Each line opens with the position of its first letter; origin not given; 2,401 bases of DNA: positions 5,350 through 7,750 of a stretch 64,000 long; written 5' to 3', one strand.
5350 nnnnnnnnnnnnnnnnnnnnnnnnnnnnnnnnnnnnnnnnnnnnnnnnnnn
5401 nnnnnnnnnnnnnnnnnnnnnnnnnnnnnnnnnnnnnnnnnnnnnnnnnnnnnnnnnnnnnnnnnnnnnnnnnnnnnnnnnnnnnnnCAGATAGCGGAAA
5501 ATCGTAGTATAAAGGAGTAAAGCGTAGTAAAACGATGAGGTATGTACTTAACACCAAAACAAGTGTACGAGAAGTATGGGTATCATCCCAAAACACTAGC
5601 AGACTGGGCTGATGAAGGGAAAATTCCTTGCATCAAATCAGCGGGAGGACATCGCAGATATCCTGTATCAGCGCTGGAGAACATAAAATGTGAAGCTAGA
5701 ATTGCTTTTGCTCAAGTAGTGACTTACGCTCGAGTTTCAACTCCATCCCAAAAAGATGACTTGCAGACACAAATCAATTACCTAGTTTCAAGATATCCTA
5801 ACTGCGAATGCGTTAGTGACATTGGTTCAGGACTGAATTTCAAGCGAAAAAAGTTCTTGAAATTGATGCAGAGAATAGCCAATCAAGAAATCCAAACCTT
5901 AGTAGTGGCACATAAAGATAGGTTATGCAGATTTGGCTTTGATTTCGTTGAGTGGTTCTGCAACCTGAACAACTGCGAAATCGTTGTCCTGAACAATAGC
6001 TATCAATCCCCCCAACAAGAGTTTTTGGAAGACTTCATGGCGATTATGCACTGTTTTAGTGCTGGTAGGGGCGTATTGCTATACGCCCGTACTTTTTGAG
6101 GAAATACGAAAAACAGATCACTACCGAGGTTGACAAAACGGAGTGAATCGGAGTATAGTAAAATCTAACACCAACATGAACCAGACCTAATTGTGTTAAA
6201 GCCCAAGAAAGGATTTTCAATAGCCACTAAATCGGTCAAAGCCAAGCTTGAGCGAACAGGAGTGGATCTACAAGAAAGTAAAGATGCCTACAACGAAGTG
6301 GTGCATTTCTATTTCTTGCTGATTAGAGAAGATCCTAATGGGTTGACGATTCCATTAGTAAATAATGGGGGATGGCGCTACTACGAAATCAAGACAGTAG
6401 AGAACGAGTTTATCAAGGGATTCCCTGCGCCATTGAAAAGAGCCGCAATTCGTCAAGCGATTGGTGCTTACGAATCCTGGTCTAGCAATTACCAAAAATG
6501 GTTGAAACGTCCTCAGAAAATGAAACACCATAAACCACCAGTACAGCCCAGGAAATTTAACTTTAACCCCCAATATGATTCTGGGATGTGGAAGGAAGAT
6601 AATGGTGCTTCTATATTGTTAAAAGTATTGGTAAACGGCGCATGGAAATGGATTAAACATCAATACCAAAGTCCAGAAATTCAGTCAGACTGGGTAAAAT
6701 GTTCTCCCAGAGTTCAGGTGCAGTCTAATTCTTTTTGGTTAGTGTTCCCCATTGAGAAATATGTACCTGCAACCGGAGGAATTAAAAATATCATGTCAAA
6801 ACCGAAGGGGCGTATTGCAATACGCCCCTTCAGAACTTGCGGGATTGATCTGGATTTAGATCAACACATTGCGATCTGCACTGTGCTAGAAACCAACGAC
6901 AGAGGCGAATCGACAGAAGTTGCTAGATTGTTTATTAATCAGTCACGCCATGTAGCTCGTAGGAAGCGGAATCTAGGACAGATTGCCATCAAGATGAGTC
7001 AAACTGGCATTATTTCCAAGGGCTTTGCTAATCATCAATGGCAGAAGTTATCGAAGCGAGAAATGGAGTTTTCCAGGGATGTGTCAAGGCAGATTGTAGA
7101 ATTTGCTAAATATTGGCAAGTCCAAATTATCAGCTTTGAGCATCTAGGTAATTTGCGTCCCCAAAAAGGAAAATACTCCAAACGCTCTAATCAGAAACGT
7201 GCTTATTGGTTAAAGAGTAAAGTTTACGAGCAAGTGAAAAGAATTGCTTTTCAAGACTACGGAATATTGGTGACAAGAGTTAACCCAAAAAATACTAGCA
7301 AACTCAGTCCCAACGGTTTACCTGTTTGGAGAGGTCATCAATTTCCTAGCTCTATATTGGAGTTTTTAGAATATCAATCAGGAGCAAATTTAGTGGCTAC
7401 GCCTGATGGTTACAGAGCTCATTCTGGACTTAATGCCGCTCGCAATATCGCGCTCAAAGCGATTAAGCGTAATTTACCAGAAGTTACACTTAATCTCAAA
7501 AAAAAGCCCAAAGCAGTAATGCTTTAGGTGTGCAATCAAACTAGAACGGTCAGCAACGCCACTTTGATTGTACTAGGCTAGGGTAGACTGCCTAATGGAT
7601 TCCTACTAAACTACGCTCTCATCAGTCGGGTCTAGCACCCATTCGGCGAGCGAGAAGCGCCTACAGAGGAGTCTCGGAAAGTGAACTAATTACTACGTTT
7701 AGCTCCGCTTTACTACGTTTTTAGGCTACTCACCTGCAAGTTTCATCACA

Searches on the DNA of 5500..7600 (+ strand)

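Call 34: search_dna_similar(query=window:5500-7600:+, collection=plasmids, mode=distant, max_rows=20)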
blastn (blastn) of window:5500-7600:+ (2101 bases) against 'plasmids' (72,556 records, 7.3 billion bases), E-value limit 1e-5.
Records with a match: 1; places in all: 1; records where one place covers at least 80% of the query: 0.
Best place of each record, by identity: 60-80% 1.
By first word of the organism name: Calothrix 1.
By predicted mobility (MOB-suite, as given by PLSDB): non-mobilizable 1.
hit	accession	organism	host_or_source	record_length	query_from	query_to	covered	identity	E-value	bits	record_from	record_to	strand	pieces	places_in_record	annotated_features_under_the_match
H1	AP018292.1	Calothrix sp. NIES-4105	-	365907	18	2094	30%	68.3%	1e-28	207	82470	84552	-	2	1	hypothetical protein | resolvase domain protein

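Call 37: get_annotated_region(hit=H1, flank=500)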
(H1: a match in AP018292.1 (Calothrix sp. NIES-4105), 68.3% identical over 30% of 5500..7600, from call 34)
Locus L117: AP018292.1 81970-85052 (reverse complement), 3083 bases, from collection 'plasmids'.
description: Calothrix sp. NIES-4105 plasmid plasmid2 DNA, complete genome
organism: Calothrix sp. NIES-4105 (NCBI taxid 2005463)
taxonomy: Bacteria; Cyanobacteriota; Cyanophyceae; Nostocales; Calotrichaceae; Calothrix; Calothrix sp. NIES-4105
host: -; source: -; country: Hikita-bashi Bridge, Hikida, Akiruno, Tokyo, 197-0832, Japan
typing (MOB-suite, as given by PLSDB): non-mobilizable
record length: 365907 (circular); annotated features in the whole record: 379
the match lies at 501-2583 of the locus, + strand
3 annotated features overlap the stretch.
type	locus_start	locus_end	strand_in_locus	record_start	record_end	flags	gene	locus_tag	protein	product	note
CDS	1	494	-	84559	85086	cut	-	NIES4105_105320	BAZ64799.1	putative nuclease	-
CDS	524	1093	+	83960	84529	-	-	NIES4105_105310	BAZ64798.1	resolvase domain protein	-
CDS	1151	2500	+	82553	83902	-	-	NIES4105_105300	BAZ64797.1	hypothetical protein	-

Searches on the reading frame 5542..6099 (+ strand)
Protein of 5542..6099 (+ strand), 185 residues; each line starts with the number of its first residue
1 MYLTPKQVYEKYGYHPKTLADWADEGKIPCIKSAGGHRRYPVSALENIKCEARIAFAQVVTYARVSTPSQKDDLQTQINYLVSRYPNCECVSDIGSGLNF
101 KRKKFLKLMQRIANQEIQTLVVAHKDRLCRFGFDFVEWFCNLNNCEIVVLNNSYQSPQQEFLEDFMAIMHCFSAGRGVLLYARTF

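Call 9: search_protein_families(library=pfam, proteins=[window:5542-6099:+], max_evalue=0.01)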
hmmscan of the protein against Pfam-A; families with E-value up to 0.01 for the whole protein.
window:5542-6099:+ (185 aa): 4 families
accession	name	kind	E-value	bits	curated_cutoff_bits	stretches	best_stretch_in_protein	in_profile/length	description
PF00239.26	Resolvase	-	1.5e-17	64.5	23.3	1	59-171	1-122/145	Resolvase, N terminal domain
PF12728.13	HTH_17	-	3.1e-09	37.4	27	1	2-47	1-45/51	Helix-turn-helix domain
PF13411.12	MerR_1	-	1.7e-05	25.3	21.6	1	4-49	2-47/69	MerR HTH family regulatory protein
PF00376.29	MerR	-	3.7e-05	23.9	28.2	1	4-40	1-38/38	MerR family regulatory protein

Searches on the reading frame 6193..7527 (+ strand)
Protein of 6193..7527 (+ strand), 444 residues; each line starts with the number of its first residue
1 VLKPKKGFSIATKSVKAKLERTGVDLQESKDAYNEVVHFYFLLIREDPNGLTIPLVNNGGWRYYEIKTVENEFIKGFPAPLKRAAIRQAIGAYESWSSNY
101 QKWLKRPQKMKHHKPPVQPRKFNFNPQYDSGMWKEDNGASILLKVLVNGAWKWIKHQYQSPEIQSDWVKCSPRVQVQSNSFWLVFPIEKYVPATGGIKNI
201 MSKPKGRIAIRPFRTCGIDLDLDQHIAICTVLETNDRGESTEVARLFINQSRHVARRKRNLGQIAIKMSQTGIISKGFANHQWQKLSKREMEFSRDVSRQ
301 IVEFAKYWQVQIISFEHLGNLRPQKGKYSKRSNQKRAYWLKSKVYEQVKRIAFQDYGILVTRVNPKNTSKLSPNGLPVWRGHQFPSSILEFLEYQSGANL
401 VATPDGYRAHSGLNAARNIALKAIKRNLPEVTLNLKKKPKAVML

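Call 9: search_protein_families(library=pfam, proteins=[window:6193-7527:+], max_evalue=0.01)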
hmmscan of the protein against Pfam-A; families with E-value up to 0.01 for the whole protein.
window:6193-7527:+ (444 aa): 1 family
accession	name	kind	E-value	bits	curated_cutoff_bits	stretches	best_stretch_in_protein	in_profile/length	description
PF07282.18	Cas12f1-like_TNB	-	0.0011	19.5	26.3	1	354-419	13-60/60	Cas12f1-like, TNB domain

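Call 39: find_homologous_proteins(query=window:6193-7524:+, max_evalue=1e-30)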
Query window:6193-7524:+ (444 aa): 286 proteins with E <= 1e-30 among 3235 candidates; the best 120 are listed.
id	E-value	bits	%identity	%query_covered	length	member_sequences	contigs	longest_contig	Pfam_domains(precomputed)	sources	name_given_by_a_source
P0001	0.0e+0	1021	100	100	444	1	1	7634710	PF27142.1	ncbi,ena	-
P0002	1.9e-250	849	84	98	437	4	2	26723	PF27142.1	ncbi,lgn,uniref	ncbi:hypothetical protein [Floridanema aerugineum]|uniref:Transposase n=1 Tax=Floridaenema aerugineu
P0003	3.2e-250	849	84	98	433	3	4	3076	PF27142.1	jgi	jgi:transposase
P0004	6.4e-239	811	80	98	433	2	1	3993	PF27142.1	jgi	jgi:transposase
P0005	7.2e-235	798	79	98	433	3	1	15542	PF27142.1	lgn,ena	-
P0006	7.1e-218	742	72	98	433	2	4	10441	PF27142.1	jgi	-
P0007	1.1e-215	735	72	98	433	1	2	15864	PF27142.1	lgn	-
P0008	1.5e-214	731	72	98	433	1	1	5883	PF27142.1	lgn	-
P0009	1.2e-213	728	71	98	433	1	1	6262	PF27142.1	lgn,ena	-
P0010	2.4e-213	727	72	98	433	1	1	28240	PF27142.1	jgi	jgi:transposase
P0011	2.3e-212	724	70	98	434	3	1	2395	PF27142.1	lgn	-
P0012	8.8e-212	722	72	98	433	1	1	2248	PF27142.1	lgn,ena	-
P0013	1.4e-211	721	71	98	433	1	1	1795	PF27142.1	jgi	jgi:hypothetical protein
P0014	4.7e-211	719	71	98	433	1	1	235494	PF27142.1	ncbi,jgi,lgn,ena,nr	ncbi:MAG: hypothetical protein MUE44_16405 [Oscillatoriaceae cyanobacterium Prado104]|jgi:transposas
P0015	4.2e-210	716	71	98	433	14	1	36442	PF27142.1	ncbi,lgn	-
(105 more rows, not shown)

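Call 41: find_encoding_contigs(protein=P0002, flank=1500, max_places=3)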
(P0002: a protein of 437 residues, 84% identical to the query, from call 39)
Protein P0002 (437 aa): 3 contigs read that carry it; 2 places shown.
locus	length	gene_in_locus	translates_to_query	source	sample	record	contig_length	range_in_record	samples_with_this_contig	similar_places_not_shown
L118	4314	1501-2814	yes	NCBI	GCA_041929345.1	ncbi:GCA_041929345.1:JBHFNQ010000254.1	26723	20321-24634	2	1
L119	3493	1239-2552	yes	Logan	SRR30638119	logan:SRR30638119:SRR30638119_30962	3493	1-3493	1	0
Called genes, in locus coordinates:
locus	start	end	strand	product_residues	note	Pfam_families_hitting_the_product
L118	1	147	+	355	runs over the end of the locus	-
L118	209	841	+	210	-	PF07963:N_methyl (weak)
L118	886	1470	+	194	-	PF12728:HTH_17, PF00239:Resolvase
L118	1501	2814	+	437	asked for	PF27142:Aq_aa04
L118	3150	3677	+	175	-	-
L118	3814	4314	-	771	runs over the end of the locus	PF02922:CBM_48, PF22019:GlgB_N, PF02922:CBM_48, PF00128:Alpha-amylase, PF02806:Alpha-amylase_C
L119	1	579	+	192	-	?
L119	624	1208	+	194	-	PF12728:HTH_17, PF00239:Resolvase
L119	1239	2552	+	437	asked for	PF27142:Aq_aa04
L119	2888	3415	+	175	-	-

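Call 42: find_encoding_contigs(protein=P0005, flank=1500, max_places=3)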
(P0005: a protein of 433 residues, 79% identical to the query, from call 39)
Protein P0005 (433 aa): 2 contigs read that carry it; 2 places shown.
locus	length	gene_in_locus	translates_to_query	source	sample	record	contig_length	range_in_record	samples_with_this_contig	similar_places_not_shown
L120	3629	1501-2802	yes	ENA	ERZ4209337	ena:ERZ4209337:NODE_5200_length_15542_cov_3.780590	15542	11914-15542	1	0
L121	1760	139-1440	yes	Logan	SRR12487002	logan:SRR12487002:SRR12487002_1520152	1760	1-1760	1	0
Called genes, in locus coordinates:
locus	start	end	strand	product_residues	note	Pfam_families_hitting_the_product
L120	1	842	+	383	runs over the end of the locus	PF01385:OrfB_IS605, PF07282:Cas12f1-like_TNB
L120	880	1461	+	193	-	PF12728:HTH_17, PF00239:Resolvase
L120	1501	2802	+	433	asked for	PF27142:Aq_aa04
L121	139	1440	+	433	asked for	PF27142:Aq_aa04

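Call 52: list_cluster_members(proteins=[P0001])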
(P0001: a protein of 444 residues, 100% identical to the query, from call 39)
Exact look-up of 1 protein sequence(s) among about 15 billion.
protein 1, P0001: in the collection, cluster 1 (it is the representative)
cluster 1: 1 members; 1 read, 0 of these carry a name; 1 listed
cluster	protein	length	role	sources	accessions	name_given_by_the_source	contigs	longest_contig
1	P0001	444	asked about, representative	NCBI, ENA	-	-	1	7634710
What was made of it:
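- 5542..7527 (+): IS607-type element that hosts two REPs: tnpA (5542-6099, truncated by a REP) and tnpB (6193-7527). The exact protein P0001 is a one-member cluster seen on one contig of 7.63 Mb (calls 39, 52).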

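Call 53: find_encoding_contigs(protein=P0001, flank=1000, max_places=3)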
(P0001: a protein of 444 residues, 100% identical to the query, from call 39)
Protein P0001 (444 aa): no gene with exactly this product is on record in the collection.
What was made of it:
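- Tried and rejected: Naming the source organism: the TnpB cluster has one unnamed member, and the exact-protein look-up found no record (calls 52, 53).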
